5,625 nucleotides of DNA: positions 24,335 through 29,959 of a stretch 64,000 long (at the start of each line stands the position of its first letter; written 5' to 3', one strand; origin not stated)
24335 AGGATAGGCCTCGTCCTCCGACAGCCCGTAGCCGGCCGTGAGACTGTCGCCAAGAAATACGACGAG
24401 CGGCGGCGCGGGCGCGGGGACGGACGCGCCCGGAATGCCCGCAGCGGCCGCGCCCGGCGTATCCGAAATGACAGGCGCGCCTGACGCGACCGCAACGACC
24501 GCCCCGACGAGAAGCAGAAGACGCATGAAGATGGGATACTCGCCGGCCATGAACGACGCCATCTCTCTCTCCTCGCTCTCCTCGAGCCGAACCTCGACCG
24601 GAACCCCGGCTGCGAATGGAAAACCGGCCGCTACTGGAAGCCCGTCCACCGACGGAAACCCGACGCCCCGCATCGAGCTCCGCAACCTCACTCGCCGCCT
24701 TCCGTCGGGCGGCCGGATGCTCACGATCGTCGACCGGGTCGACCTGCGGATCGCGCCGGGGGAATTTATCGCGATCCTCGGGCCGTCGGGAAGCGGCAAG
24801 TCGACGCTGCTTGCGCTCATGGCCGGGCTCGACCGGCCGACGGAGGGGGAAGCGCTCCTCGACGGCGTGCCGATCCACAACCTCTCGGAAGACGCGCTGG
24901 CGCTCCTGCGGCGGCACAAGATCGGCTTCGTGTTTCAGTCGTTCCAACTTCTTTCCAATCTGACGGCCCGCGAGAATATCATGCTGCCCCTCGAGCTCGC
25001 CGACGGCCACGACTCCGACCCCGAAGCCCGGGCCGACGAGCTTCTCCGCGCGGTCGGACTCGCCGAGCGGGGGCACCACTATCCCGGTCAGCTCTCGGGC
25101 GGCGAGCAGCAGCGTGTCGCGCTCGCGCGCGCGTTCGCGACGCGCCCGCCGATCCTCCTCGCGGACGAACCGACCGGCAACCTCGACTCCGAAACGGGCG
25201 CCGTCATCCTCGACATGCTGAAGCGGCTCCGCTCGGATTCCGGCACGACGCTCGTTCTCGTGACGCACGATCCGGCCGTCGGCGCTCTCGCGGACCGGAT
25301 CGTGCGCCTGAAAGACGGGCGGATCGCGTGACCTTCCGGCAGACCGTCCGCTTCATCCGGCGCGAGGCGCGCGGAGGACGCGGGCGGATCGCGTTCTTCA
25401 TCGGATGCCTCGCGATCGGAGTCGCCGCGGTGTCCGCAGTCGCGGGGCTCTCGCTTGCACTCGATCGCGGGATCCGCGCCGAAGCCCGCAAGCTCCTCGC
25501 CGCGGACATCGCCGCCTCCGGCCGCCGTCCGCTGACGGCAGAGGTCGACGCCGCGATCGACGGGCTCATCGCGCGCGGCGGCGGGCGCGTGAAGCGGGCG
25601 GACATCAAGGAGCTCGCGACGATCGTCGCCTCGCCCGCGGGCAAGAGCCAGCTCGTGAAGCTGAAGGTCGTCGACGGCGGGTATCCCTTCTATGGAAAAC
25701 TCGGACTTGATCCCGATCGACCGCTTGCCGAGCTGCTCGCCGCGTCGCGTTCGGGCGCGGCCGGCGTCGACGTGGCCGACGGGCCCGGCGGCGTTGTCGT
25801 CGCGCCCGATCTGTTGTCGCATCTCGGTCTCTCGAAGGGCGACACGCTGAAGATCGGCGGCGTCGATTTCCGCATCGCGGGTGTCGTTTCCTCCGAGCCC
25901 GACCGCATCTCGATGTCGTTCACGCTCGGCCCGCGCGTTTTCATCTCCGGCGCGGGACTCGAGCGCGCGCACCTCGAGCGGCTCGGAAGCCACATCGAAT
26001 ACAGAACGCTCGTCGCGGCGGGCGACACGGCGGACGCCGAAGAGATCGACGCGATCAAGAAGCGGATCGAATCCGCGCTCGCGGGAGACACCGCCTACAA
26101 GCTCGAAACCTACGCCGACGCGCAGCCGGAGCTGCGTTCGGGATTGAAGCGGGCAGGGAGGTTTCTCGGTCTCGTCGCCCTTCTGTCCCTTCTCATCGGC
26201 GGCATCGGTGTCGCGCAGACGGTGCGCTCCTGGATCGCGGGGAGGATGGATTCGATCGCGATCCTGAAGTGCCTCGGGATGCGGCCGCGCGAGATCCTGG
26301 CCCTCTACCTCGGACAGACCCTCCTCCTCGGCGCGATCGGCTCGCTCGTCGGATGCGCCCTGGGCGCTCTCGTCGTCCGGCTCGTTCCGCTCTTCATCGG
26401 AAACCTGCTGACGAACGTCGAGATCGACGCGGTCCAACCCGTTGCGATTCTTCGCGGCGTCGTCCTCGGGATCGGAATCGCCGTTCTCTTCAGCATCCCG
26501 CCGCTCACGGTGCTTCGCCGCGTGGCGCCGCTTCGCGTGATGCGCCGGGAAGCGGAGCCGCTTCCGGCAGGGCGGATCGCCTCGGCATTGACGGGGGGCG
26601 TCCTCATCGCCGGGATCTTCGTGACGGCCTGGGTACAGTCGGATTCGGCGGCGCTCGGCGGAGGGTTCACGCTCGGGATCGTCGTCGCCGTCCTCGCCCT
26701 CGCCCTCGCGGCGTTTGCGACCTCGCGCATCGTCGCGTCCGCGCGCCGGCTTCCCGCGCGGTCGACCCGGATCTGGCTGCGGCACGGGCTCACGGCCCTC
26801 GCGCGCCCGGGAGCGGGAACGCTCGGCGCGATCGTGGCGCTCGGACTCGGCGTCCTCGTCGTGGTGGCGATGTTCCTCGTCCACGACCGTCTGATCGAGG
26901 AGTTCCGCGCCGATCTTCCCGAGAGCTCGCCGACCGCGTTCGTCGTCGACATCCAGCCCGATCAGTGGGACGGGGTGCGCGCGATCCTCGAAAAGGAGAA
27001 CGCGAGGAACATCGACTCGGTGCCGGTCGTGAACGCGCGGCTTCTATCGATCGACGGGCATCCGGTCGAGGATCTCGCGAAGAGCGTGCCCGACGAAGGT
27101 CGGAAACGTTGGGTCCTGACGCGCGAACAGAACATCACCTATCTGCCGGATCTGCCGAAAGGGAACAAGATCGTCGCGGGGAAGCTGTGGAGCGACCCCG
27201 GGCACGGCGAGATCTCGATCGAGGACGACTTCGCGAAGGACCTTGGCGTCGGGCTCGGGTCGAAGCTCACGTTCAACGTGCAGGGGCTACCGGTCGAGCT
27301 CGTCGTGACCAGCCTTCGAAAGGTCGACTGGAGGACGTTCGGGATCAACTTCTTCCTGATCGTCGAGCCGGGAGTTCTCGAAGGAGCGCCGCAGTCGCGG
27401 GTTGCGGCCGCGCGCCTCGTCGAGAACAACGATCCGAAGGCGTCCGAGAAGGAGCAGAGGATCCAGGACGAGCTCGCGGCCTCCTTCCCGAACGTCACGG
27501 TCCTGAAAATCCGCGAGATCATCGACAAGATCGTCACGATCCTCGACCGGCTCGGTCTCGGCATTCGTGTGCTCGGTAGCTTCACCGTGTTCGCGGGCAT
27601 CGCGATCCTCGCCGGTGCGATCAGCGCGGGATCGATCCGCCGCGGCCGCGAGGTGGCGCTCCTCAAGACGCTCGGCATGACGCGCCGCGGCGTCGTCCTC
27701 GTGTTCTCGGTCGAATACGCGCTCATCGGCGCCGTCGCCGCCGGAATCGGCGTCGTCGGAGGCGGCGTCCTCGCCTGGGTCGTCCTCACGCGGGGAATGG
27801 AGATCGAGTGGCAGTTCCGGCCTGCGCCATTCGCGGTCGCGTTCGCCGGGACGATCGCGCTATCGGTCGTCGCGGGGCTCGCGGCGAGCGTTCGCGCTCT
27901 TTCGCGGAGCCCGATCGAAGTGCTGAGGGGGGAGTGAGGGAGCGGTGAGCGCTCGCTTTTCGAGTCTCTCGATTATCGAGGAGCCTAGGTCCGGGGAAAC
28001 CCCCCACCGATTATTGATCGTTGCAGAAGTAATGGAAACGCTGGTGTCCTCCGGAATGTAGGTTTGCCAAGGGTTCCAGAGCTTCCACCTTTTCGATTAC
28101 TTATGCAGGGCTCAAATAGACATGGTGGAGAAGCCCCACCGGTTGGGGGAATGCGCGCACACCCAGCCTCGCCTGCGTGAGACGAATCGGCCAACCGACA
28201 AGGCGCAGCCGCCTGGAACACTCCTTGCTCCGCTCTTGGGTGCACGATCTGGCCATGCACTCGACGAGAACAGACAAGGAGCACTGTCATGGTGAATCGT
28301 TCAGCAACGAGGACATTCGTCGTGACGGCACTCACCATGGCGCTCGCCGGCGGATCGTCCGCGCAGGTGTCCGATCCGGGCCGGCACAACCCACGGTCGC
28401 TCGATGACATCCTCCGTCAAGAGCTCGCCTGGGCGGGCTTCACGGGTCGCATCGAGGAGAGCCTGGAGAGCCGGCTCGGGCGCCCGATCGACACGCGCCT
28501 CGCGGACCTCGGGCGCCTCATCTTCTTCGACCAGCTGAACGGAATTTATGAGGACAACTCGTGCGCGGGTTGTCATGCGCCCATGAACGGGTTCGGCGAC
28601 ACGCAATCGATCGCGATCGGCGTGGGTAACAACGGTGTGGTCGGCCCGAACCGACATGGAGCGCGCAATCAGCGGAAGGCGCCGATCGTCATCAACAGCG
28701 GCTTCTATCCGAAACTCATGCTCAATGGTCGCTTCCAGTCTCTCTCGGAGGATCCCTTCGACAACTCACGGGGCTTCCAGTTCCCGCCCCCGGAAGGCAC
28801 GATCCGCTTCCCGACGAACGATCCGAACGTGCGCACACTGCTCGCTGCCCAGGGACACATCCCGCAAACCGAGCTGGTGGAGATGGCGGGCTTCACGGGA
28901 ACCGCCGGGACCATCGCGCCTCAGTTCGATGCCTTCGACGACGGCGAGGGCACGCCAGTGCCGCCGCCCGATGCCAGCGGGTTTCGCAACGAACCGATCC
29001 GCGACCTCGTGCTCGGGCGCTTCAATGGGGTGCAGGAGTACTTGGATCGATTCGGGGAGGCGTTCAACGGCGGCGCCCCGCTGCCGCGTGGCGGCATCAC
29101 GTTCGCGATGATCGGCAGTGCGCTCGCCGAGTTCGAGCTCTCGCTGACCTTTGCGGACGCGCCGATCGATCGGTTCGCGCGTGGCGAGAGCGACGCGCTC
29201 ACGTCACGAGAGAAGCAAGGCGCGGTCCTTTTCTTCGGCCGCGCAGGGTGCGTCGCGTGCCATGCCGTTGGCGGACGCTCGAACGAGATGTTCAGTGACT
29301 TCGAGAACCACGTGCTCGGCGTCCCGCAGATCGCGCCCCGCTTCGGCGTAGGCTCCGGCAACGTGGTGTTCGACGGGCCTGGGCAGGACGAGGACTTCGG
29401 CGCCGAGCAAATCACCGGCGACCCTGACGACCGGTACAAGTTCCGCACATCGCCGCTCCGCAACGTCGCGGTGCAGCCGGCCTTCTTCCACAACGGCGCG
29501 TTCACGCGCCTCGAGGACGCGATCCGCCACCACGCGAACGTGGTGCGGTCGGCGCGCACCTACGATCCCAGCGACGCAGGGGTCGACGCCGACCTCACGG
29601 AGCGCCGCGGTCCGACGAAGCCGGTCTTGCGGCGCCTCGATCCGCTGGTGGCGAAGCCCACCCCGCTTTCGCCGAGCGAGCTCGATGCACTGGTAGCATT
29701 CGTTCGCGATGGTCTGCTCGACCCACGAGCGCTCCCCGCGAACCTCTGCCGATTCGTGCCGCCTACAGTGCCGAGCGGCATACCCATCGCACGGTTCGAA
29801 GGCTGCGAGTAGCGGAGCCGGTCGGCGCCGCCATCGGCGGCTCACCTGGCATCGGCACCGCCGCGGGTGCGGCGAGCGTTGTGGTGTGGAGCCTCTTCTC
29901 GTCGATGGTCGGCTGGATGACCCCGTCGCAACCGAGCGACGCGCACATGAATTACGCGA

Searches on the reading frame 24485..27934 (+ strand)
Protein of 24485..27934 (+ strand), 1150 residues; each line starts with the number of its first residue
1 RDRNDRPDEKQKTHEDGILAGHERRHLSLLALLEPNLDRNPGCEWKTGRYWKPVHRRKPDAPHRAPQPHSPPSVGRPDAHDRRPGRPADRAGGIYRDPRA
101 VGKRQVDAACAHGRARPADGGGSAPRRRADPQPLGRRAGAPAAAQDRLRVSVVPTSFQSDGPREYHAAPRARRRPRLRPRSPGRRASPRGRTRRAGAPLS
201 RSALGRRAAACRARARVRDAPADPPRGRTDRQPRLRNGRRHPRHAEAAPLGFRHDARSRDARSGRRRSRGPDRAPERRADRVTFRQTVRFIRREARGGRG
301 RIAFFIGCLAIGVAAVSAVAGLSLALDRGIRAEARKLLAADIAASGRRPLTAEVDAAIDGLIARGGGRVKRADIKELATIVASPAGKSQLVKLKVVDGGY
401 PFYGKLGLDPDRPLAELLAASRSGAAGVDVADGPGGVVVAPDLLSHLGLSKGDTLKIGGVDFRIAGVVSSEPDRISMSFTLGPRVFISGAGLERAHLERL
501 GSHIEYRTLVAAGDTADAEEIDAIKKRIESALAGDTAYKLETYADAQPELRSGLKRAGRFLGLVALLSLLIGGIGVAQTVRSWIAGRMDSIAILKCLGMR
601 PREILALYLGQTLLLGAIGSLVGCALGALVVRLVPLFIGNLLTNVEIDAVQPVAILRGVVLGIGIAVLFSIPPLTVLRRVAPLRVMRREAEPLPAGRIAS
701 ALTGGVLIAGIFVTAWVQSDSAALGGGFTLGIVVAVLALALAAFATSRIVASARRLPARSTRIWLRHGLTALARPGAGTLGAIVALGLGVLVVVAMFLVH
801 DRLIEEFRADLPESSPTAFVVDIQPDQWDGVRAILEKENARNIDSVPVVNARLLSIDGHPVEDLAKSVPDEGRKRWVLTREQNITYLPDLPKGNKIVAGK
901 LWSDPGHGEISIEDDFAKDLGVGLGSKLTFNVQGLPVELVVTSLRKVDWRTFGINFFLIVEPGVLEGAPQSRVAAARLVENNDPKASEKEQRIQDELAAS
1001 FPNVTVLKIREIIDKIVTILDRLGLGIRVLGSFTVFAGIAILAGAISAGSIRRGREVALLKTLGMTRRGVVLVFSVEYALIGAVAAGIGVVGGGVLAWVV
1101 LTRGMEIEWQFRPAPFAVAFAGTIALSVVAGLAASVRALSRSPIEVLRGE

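Call 59: search_protein_families(library=pfam, proteins=[window:24485-27934:+], max_evalue=0.00001)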
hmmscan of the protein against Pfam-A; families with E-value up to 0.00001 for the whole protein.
window:24485-27934:+ (1150 aa): 2 families
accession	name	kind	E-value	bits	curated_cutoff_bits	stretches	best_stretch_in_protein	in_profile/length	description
PF02687.27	FtsX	-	3e-29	101.9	25.5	2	563-680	2-118/120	FtsX-like permease C-terminal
PF12704.14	MacB_PCD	-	4.2e-14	53.7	27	1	306-522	5-201/207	MacB-like periplasmic core domain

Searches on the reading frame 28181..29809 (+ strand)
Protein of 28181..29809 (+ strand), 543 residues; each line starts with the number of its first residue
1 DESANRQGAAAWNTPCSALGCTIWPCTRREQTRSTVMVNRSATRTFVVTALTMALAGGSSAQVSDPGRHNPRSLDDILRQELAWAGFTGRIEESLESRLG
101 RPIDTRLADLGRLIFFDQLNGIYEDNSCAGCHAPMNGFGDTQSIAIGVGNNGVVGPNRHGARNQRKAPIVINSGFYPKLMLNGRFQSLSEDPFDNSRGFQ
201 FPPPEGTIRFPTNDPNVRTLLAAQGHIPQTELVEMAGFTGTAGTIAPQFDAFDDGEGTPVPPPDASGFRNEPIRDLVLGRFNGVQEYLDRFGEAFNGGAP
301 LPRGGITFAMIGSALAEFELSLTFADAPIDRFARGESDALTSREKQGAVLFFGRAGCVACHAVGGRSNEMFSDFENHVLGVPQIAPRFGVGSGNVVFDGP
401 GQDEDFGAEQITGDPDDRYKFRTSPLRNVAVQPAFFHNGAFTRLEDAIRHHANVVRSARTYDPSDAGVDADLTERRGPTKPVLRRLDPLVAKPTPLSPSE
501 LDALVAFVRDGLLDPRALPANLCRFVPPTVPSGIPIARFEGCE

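Call 58: search_protein_families(library=pfam, proteins=[window:28181-29809:+], max_evalue=0.00001)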
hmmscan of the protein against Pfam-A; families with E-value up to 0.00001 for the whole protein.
window:28181-29809:+ (543 aa): 1 family
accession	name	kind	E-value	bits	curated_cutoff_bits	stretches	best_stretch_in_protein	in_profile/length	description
PF03150.19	CCP_MauG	-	4.1e-24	86.3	25.6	1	107-337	3-148/149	Di-haem cytochrome c peroxidase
